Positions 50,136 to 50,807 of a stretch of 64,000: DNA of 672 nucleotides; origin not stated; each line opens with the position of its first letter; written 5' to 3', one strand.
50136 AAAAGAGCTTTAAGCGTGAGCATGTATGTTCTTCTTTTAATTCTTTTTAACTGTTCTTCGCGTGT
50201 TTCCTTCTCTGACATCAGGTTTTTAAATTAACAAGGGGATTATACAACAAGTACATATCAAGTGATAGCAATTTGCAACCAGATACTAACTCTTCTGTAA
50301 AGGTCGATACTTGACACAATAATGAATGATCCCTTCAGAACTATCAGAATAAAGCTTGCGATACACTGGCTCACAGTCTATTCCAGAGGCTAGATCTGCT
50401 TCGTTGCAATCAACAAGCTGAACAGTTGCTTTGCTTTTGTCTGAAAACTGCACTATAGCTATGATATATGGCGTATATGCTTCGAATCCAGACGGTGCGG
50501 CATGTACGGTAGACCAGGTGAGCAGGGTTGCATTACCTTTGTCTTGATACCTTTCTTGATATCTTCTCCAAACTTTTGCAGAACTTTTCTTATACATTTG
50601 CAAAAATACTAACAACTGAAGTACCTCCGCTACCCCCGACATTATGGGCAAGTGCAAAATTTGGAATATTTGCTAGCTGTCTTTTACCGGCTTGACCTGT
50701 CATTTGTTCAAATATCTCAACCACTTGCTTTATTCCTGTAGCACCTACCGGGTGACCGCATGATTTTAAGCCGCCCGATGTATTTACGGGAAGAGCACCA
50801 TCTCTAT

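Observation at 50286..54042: Archaeal-type mevalonate upper-pathway cassette (class I HMGR - HMGCS - thiolase - DUF35) directly upstream of, and co-directional with, the atp operon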

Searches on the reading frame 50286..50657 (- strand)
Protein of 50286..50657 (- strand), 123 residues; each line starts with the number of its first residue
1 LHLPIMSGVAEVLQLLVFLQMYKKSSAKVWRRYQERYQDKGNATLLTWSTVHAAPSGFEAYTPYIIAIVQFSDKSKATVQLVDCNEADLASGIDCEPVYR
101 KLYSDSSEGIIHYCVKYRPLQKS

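Call 3: search_protein_families(library=pfam, proteins=[window:50286-50657:-], max_evalue=0.01)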
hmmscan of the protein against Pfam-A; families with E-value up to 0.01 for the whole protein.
window:50286-50657:- (123 aa): 1 family
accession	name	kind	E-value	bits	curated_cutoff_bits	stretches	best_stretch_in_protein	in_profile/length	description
PF01796.24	OB_ChsH2_C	-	1.6e-10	41.2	27.1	1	40-92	5-57/65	ChsH2, C-terminal OB-fold domain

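Call 4: search_protein_families(library=ncbifam, proteins=[window:50286-50657:-], max_evalue=0.01)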
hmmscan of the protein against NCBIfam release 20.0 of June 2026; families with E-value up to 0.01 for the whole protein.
window:50286-50657:- (123 aa): 0 families

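Call 28: search_solved_structures(query=window:50286-50597:-, max_evalue=10, show_alignments=3)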
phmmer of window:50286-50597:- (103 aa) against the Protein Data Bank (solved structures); distinct sequences matched with E-value up to 10: 2.
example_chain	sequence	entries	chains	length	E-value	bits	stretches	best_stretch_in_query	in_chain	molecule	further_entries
6esq_E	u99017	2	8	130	1.3e-14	57.6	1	15-100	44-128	Pfam DUF35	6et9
2zws_A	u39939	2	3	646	0.8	13.3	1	7-55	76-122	Neutral ceramidase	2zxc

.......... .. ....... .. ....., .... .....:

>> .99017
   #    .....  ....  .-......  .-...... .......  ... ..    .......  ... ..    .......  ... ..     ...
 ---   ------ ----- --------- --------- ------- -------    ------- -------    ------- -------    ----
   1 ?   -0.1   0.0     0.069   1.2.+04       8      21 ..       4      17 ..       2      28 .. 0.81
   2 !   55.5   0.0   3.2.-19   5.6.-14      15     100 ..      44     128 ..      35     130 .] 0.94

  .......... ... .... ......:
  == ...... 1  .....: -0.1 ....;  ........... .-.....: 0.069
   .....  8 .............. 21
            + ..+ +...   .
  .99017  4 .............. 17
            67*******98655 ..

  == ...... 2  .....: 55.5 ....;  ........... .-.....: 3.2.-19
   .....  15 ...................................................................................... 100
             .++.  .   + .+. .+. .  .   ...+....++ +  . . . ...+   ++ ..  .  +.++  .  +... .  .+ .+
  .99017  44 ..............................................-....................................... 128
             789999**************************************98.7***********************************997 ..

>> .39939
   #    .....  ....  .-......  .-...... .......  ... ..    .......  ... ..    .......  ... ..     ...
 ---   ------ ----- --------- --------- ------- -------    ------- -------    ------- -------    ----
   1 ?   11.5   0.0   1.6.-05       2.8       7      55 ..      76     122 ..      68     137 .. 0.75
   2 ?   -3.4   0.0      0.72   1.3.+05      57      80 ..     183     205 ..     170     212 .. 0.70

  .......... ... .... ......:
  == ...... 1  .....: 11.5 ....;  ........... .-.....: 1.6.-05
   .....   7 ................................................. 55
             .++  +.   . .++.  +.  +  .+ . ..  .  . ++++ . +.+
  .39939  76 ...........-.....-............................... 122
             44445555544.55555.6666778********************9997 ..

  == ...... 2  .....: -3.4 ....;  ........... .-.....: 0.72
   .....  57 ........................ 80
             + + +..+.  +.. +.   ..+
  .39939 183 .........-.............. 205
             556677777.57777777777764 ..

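Call 33: find_related_loci(query=A2, collection=metagenome_contigs, flank=6000)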
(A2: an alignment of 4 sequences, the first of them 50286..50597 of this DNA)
Query A2 (103 aa) in metagenome_contigs; peptide patterns used: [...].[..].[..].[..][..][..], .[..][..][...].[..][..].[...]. (x = any residue, [..] = any of these).
137 stretches matched a pattern; 9 encode a relative of the query (tblastn E <= 1e-3); 9 distinct loci.
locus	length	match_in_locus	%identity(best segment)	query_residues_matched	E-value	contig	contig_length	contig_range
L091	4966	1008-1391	31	5-100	8e-25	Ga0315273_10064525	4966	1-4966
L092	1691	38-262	45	23-97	3e-24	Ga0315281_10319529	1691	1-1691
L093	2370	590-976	36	1-97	1e-23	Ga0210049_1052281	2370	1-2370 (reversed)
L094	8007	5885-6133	38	15-98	4e-20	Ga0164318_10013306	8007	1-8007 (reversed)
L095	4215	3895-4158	33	12-100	9e-18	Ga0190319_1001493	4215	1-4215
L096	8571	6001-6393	27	1-98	4e-16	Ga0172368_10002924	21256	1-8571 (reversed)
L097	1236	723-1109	27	1-98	3e-15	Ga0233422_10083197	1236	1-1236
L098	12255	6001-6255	29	13-98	2e-12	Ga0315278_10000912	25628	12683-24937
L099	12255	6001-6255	29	13-98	4e-11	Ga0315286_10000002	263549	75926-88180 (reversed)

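Call 48: find_homologous_proteins(query=window:50286-50597:-, max_evalue=0.00001)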
Query window:50286-50597:-: 1 candidates shared short words with the query, none scored E <= 0.00001.

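Call 58: search_protein_representatives(protein=window:50286-50597:-)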
Query: 103 residues. Proteins with E-value up to 0.001 (for the whole library): 330; up to 1e-10: 48; up to 1e-30: 1. The best 150 are listed.
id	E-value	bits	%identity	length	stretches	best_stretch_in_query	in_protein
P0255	4.2e-32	126.5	58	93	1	9-101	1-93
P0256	1.7e-25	105.4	49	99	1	5-97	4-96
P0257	4.8e-24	100.7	46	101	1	6-102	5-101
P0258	1.0e-23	99.6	50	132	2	14-98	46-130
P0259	4.0e-21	91.3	48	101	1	2-97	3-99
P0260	5.4e-20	87.7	45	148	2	15-101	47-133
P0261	1.1e-19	86.7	41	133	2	14-98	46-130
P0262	3.3e-19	85.2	44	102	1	6-98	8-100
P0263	2.4e-18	82.4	41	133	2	20-98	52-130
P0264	7.4e-18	80.8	40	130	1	1-99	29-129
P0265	4.3e-17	78.4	38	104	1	3-99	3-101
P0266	9.6e-17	77.3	44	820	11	7-29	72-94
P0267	1.0e-16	77.2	40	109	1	5-100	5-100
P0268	1.7e-16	76.4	41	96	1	21-101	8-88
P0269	5.4e-16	74.8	45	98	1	16-97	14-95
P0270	1.6e-15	73.3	39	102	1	1-100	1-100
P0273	2.6e-14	69.5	39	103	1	5-99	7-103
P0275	1.3e-13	67.2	38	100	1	5-100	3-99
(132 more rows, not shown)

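Call 63: list_cluster_members(proteins=[P0255, P0256, P0257, P0259, P0262, P0265, P0267, P0270, P0273, P0275])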
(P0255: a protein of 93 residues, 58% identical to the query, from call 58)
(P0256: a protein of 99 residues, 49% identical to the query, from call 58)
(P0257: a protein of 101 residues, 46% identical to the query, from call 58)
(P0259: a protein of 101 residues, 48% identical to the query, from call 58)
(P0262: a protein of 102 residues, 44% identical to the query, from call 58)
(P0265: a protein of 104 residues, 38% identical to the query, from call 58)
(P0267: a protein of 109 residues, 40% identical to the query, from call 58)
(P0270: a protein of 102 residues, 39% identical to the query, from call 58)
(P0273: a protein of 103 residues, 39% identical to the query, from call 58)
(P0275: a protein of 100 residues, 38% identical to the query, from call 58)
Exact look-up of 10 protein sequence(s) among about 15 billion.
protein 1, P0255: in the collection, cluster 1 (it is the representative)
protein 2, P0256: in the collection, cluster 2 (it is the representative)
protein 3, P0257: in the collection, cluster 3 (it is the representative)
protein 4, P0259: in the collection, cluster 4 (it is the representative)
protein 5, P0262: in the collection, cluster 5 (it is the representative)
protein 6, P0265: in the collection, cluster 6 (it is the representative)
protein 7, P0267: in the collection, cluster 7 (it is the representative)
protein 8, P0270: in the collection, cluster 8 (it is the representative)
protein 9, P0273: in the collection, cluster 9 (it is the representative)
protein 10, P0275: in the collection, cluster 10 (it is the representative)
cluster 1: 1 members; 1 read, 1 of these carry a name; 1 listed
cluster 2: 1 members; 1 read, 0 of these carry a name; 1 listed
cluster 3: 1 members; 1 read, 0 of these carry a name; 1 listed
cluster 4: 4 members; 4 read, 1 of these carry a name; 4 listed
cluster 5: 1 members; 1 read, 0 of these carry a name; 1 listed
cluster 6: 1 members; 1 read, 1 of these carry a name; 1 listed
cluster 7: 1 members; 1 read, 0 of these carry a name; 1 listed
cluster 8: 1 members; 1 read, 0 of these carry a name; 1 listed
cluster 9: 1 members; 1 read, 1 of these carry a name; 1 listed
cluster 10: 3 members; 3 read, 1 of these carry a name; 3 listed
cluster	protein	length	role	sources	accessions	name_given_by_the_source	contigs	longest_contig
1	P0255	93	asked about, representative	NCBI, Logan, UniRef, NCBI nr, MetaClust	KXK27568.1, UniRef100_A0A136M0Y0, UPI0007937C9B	MAG: hypothetical protein TR69_WS6001000012 [candidate division WS6 bacterium OLB20] | ChsH2 C-terminal OB-fold domain-containing protein n=1 Tax=candidate division WS6 ... | status=active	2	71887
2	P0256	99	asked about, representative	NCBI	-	-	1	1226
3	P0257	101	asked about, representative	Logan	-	-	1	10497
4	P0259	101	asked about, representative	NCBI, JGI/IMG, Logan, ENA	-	-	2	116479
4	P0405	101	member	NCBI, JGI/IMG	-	hypothetical protein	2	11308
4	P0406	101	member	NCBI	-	-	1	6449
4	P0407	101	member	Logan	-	-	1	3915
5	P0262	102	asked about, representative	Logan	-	-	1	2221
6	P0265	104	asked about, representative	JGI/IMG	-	uncharacterized protein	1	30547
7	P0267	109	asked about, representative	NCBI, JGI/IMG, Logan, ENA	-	-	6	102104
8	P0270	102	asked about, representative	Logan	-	-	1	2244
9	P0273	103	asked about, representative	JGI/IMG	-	uncharacterized OB-fold protein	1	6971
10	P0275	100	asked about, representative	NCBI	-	-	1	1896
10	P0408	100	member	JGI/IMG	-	uncharacterized OB-fold protein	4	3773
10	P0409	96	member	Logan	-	-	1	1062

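Call 70: predict_structure(alignment_id=A3)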
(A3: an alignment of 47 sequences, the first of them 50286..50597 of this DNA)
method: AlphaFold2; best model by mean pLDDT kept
length: 103 residues; sequences in the alignment: 47
mean_pLDDT: 87.8   pTM: 0.73
mean pLDDT of the five models: 87.8, 87.1, 86.0, 85.6, 85.6
residues with pLDDT >= 90: 64; 70-90: 31; 50-70: 8; < 50: 0
segments of 3 or more residues with pLDDT < 50: none
pLDDT, mean of each block of 10 residues (from residue 1): 69 74 98 93 96 96 96 96 77 90 69
secondary structure, 60 per line:
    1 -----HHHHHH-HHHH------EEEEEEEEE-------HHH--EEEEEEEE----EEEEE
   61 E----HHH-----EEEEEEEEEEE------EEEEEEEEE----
elements in order: H6-11 H13-16 E23-31 E44-51 E56-61 E74-84 E91-99

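Call 72: fold_search(model_id=the predicted structure, library=pdb)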
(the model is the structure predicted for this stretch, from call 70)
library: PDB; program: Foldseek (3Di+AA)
matches with E <= 10: 1159; with E <= 0.001: 17
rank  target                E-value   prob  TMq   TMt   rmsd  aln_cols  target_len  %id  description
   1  6esq_E                3.6e-08  1.00  0.63  0.53   3.5        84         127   37  Structure of the acetoacetyl-CoA thiolase/HMG-CoA synthase complex from Methanothermococcus thermolithotrophicus soake (released 2018-03-14)
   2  6esq_G                3.6e-08  1.00  0.64  0.53   3.5        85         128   36  Structure of the acetoacetyl-CoA thiolase/HMG-CoA synthase complex from Methanothermococcus thermolithotrophicus soake (released 2018-03-14)
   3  6esq_F                3.8e-08  1.00  0.65  0.53   3.5        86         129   36  Structure of the acetoacetyl-CoA thiolase/HMG-CoA synthase complex from Methanothermococcus thermolithotrophicus soake (released 2018-03-14)
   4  9skh_E                3.1e-06  1.00  0.71  0.53   4.3       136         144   18  Biocatalytic Regioselective C-Formylation of Resorcinol Derivatives (released 2026-02-18)
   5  5m3k_B                5.8e-06  1.00  0.70  0.53   3.6       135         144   18  A multi-component acyltransferase PhlABC from Pseudomonas protegens (released 2017-12-20)
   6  5m3k_E                5.8e-06  1.00  0.70  0.53   3.6       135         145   18  A multi-component acyltransferase PhlABC from Pseudomonas protegens (released 2017-12-20)
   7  9vbt_L                1.7e-05  1.00  0.63  0.50   5.0       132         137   14  Cryo-EM structure of the multi-component acyltransferase complex MucABC from Streptococcus macacae at a stoichiometric (released 2026-02-11)
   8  9vbo_G                2.5e-05  1.00  0.67  0.50   4.9       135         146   15  Cryo-EM structure of the multi-component acyltransferase complex MucABC from Streptococcus macacae at a stoichiometric (released 2026-02-11)
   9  9vbt_K                3.3e-05  1.00  0.63  0.48   5.2       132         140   14  Cryo-EM structure of the multi-component acyltransferase complex MucABC from Streptococcus macacae at a stoichiometric (released 2026-02-11)
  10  9vbt_G                4.2e-05  1.00  0.66  0.50   5.0       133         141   15  Cryo-EM structure of the multi-component acyltransferase complex MucABC from Streptococcus macacae at a stoichiometric (released 2026-02-11)
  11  7pyt_A                1.6e-04  1.00  0.57  0.45   3.6        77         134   16  Benzoylsuccinyl-CoA thiolase with coenzyme A (released 2022-04-06)
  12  7pxp_E                2.0e-04  1.00  0.59  0.46   3.6        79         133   15  Benzoylsuccinyl-CoA thiolase (released 2022-04-06)
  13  6ok1_D                4.2e-04  1.00  0.56  0.47   3.5        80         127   19  Ltp2-ChsH2(DUF35) aldolase (released 2019-06-26)
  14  6ok1_B                4.5e-04  1.00  0.57  0.45   3.4        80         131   19  Ltp2-ChsH2(DUF35) aldolase (released 2019-06-26)
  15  7pxp_A                4.5e-04  1.00  0.59  0.47   3.6        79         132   15  Benzoylsuccinyl-CoA thiolase (released 2022-04-06)
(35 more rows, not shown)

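Call 73: find_encoding_contigs(protein=P0255, flank=10000, max_places=2)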
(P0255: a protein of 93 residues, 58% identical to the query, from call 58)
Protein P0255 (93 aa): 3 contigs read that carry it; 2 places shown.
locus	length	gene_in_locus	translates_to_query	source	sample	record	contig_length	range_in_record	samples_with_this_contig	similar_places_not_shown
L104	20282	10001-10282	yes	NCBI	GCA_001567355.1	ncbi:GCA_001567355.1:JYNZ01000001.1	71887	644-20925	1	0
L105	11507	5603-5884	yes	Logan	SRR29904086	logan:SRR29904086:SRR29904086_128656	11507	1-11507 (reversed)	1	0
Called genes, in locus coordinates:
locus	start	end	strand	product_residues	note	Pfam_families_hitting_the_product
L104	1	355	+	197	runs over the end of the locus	PF01797:Y1_Tnp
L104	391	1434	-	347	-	PF02661:Fic, PF01047:MarR (weak), PF12802:MarR_2, PF25212:HVO_A0114 (faint)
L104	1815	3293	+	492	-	PF03600:CitMHS, PF02040:ArsB (weak), PF03600:CitMHS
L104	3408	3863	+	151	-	-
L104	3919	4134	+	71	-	-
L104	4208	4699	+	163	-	-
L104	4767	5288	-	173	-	PF12679:ABC2_membrane_2 (weak)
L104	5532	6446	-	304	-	PF13476:AAA_23 (weak), PF00005:ABC_tran, PF13304:AAA_21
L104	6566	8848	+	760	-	PF00368:HMG-CoA_red, PF08541:ACP_syn_III_C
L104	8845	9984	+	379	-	PF00108:Thiolase_N, PF08545:ACP_syn_III (weak), PF22691:Thiolase_C_1, PF02803:Thiolase_C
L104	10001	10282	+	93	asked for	PF01796:OB_ChsH2_C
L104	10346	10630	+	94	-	-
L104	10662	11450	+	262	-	PF00119:ATP-synt_A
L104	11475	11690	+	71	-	PF00137:ATP-synt_C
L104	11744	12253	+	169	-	PF00430:ATP-synt_B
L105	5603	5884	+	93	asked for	PF01796:OB_ChsH2_C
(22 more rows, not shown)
